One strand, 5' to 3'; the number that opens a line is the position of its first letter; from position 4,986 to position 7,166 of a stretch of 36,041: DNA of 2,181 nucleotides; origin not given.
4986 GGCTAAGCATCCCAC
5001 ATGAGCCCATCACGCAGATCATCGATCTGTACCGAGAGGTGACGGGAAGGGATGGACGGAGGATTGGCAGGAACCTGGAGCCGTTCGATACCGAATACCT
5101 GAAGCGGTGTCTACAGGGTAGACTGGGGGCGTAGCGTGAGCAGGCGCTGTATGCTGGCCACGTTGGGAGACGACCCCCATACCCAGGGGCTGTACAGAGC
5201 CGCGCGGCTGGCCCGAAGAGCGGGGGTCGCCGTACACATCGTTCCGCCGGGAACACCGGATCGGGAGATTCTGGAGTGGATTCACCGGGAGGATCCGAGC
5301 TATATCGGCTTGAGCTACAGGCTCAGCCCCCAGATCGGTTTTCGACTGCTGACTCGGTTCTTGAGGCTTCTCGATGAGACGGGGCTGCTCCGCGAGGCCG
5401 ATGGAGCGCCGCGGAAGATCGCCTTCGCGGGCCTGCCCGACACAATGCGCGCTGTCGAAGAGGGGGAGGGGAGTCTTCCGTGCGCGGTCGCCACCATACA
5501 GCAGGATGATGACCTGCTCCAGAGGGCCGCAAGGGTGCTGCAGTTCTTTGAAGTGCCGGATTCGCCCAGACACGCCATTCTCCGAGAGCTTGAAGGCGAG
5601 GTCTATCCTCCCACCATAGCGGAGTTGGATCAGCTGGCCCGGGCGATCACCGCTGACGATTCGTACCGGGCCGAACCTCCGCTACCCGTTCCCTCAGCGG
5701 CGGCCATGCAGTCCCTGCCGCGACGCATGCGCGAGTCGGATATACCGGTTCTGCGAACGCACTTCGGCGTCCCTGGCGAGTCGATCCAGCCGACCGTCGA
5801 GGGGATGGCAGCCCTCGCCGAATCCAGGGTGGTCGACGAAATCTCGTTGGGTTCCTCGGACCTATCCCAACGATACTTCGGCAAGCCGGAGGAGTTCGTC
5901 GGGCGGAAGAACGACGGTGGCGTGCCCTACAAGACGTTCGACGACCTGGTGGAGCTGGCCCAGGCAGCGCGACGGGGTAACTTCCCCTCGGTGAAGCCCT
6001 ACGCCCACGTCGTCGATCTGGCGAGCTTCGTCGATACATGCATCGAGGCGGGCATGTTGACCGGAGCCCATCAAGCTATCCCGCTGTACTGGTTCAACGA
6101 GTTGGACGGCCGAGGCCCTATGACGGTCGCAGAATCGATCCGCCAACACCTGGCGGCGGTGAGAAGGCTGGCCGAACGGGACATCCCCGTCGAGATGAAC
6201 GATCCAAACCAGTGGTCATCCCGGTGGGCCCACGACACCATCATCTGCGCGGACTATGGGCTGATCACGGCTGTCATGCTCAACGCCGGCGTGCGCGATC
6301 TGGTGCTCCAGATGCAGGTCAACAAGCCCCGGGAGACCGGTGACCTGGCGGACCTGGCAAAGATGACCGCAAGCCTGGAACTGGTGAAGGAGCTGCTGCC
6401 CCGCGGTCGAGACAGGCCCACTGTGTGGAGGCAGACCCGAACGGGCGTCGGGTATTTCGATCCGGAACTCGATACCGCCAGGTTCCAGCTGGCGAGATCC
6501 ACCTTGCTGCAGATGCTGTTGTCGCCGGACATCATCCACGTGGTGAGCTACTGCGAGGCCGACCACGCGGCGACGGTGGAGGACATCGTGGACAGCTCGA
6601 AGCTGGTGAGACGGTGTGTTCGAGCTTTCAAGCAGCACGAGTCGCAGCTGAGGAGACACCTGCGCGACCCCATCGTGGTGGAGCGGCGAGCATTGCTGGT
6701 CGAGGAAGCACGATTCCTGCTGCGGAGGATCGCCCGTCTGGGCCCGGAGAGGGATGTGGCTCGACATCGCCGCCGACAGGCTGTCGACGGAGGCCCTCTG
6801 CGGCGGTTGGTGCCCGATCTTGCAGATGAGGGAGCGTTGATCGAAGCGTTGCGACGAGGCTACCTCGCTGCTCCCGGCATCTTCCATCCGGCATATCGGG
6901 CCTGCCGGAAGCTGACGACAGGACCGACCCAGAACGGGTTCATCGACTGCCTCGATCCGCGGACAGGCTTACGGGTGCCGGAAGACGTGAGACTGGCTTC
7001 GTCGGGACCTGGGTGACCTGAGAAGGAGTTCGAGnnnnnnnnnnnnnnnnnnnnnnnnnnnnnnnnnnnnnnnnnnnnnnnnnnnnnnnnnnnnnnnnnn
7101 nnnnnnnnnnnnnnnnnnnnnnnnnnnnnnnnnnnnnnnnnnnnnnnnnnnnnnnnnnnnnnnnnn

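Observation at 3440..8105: Compact operon: opine dehydrogenase + B12-domain fusion protein + Ddl-type ATP-grasp ligase, next to a SARP regulator and an IS21 scar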

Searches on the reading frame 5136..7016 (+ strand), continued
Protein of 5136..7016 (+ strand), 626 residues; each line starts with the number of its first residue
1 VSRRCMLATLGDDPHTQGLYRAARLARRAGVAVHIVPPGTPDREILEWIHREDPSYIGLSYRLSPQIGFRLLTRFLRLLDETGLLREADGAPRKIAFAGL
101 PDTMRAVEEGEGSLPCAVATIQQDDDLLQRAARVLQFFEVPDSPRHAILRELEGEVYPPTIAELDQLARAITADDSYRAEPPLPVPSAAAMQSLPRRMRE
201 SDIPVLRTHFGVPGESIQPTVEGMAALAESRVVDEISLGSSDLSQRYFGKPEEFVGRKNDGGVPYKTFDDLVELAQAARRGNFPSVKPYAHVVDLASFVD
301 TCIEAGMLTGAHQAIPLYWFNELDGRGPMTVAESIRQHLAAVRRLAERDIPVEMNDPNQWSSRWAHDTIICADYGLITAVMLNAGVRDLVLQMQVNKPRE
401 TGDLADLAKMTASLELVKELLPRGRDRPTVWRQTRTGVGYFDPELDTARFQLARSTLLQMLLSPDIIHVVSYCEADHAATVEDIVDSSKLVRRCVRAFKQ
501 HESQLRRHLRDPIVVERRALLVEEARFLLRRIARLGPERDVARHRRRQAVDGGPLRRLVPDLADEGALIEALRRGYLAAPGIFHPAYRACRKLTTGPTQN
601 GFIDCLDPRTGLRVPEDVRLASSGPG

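Call 102: search_protein_families(library=pfam, proteins=[P0268, P0270, P0253, P0276, P0266, P0260, P0284, P0250], max_evalue=0.001)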
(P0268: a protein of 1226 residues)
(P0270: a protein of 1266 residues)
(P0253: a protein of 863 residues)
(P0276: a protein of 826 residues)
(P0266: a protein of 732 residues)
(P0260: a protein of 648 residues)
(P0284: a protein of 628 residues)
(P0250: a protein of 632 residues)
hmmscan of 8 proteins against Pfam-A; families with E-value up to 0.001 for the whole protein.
P0268 (1226 aa): 2 families
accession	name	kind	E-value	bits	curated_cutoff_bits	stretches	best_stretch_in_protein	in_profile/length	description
PF13941.12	MutL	-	7.2e-76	256.2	27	1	706-1220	1-450/450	MutL protein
PF02310.24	B12-binding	-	1.1e-05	25.7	32.1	1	13-74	2-61/121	B12 binding domain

P0270 (1266 aa): 2 families
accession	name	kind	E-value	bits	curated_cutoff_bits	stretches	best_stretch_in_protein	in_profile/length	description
PF13941.12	MutL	-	2.4e-82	277.5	27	2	679-1009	1-299/450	MutL protein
PF05378.19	Hydant_A_N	-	0.00032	20.9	25.2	0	682-735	4-57/176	Hydantoinase/oxoprolinase N-terminal region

P0253 (863 aa): 4 families
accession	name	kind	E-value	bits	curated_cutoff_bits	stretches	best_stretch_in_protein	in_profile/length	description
PF02955.21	GSH-S_ATP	-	1.1e-15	57.9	23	1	705-839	33-170/175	Prokaryotic glutathione synthetase, ATP-grasp domain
PF08443.16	RimK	-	6.4e-09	36.1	21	1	739-851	70-184/188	RimK-like ATP-grasp domain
PF06368.17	Met_asp_mut_E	-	1.5e-06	27.5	26.6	1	153-517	21-383/441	Methylaspartate mutase E chain (MutE)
PF02310.24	B12-binding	-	1.8e-06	28.2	32.1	1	6-103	2-97/121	B12 binding domain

P0276 (826 aa): 1 family
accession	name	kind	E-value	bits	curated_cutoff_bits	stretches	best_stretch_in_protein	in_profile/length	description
PF13941.12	MutL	-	1.7e-55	189.1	27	1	568-810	1-218/450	MutL protein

P0266 (732 aa): 2 families
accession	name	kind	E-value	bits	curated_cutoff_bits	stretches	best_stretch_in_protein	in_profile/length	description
PF02310.24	B12-binding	-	7.4e-07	29.5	32.1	1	2-67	2-67/121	B12 binding domain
PF08291.16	Peptidase_M15_3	-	0.00052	20.6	23.2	0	603-679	27-102/108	Peptidase M15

P0260 (648 aa): 1 family
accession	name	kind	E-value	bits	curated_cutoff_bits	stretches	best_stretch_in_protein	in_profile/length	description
PF02310.24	B12-binding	-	1.1e-06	28.9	32.1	1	45-135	2-89/121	B12 binding domain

P0284 (628 aa): 0 families

P0250 (632 aa): 0 families
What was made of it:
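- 5136..7016 (+): Fused B12-binding domain + GlmE-like TIM barrel (626 aa): putative adenosylcobalamin-dependent mutase, clade 1. Homologs are fused to MutL or carry Met_asp_mut_E at the gathering score (call 102).
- On Glutamate-mutase-type adenosylcobalamin isomerases (B12-binding PF02310 + Met_asp_mut_E PF06368): MutL is fused to remote homologs only (call 102).
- Closest known: Glutamate mutase GlmS/GlmE with GlmL/MutL. Same: Distant family members are fused to MutL or reach the Met_asp_mut_E gathering score (call 102).
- Relatives are fused to MutL and one reaches the Met_asp_mut_E gathering score (call 102). MutL fusions exist in the family (call 102).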

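Call 103: find_encoding_contigs(protein=P0253, flank=6000, max_places=3)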
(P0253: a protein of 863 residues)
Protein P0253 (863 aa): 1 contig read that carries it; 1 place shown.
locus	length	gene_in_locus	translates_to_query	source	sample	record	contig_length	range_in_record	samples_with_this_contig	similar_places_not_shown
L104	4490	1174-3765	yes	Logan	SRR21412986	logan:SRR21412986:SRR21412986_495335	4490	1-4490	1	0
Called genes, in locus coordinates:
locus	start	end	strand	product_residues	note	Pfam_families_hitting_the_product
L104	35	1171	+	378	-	PF02317:Octopine_DH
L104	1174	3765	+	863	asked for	PF02310:B12-binding (weak), PF06368:Met_asp_mut_E (weak), PF02955:GSH-S_ATP, PF08443:RimK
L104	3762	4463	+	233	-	PF07722:Peptidase_C26, PF00117:GATase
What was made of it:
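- In L104 the mutase is physically fused to a RimK/GshB-type ATP-grasp, directly after an Octopine_DH gene (calls 102, 103).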

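Call 104: find_encoding_contigs(protein=P0268, flank=6000, max_places=3)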
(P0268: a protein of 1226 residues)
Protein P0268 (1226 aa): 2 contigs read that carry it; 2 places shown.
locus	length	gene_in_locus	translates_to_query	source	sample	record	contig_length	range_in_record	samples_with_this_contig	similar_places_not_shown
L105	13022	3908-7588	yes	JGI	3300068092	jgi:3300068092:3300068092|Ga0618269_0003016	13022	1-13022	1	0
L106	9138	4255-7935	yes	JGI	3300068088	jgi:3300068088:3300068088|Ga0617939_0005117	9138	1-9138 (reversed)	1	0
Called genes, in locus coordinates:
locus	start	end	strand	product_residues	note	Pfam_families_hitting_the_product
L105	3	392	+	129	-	?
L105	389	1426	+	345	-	PF00005:ABC_tran, PF13304:AAA_21, PF08352:oligo_HPY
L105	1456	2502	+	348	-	PF00005:ABC_tran, PF08352:oligo_HPY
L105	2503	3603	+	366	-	PF03417:AAT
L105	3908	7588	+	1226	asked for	PF02310:B12-binding (faint), PF13941:MutL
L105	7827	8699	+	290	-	PF09968:DUF2202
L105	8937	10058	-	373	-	PF07690:MFS_1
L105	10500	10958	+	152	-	PF03449:GreA_GreB_N, PF01272:GreA_GreB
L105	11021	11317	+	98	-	PF00166:Cpn10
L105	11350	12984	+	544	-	PF00118:Cpn60_TCP1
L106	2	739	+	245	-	?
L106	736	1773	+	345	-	PF00005:ABC_tran, PF13304:AAA_21, PF08352:oligo_HPY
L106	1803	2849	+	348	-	PF00005:ABC_tran, PF08352:oligo_HPY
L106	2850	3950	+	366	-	PF03417:AAT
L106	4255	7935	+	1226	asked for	PF02310:B12-binding (faint), PF13941:MutL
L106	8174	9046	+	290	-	PF09968:DUF2202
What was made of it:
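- The MutL-fused relatives in L105 and L106 follow oligopeptide ABC ATPases (call 104).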

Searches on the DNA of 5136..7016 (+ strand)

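Call 60: search_rna_families(sources=[L001, L075, L076, L077, L078, L079, L080, L081, L082], threshold=gathering, show_alignments=2)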
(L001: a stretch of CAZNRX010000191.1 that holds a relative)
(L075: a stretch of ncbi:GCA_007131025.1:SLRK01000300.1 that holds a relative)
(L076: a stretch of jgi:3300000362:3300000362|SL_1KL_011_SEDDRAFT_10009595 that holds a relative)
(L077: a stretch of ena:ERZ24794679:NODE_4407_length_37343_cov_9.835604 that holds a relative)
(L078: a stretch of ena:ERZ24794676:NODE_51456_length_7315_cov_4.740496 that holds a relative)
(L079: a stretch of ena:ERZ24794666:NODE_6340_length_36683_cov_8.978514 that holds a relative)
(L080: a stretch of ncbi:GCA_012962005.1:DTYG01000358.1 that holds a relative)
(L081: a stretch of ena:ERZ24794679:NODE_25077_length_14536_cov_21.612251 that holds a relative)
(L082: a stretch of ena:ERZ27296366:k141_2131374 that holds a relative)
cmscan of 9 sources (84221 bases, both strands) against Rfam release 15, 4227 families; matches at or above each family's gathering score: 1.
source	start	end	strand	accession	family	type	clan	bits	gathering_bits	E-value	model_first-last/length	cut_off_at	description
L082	3870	4000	+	RF00379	c-di-AMP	Cis-reg; riboswitch;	-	88.8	38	2.7e-19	1-134/134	no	c-di-AMP riboswitch aptamer (ydaO/yuaA leader)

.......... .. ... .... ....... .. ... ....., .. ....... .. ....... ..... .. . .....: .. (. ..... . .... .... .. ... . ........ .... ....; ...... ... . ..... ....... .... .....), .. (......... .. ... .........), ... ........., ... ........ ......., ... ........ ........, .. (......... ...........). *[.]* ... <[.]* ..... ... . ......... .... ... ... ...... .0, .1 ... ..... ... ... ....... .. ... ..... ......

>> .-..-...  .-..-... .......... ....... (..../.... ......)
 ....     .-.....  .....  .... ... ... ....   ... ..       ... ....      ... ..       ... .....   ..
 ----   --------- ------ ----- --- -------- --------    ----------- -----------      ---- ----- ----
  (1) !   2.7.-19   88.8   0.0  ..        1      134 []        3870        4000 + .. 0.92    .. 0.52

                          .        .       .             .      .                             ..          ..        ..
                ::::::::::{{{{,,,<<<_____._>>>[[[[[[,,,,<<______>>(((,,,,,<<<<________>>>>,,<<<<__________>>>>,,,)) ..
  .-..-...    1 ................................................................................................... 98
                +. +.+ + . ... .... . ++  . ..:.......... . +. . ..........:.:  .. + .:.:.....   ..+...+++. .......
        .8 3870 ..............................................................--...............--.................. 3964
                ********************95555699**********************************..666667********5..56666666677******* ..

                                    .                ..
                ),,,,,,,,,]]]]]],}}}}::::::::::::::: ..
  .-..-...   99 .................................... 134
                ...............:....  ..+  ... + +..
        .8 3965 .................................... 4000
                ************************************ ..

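Call 63: search_rna_families(sources=[L008, L009, L010, L052, L020, L022, L032, L036, L037], threshold=gathering)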
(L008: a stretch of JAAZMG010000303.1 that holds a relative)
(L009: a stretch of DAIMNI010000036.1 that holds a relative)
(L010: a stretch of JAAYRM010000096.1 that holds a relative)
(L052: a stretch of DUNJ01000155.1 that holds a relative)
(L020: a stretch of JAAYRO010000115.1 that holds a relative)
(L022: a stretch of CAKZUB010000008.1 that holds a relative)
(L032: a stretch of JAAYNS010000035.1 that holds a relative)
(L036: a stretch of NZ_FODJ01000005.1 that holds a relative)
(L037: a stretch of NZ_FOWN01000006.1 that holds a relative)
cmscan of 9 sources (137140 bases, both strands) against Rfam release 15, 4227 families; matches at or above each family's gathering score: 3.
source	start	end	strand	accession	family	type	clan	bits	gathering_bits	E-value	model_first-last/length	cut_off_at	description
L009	9770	9897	+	RF00379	c-di-AMP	Cis-reg; riboswitch;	-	111.2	38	2.5e-25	1-134/134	no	c-di-AMP riboswitch aptamer (ydaO/yuaA leader)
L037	1392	1499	+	RF00059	TPP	Cis-reg; riboswitch;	-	65.4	54.3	2.9e-10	1-105/105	no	TPP riboswitch aptamer (THI element)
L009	13467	13521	+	RF00379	c-di-AMP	Cis-reg; riboswitch;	-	38.5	38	4.4e-05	1-54/134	3'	c-di-AMP riboswitch aptamer (ydaO/yuaA leader)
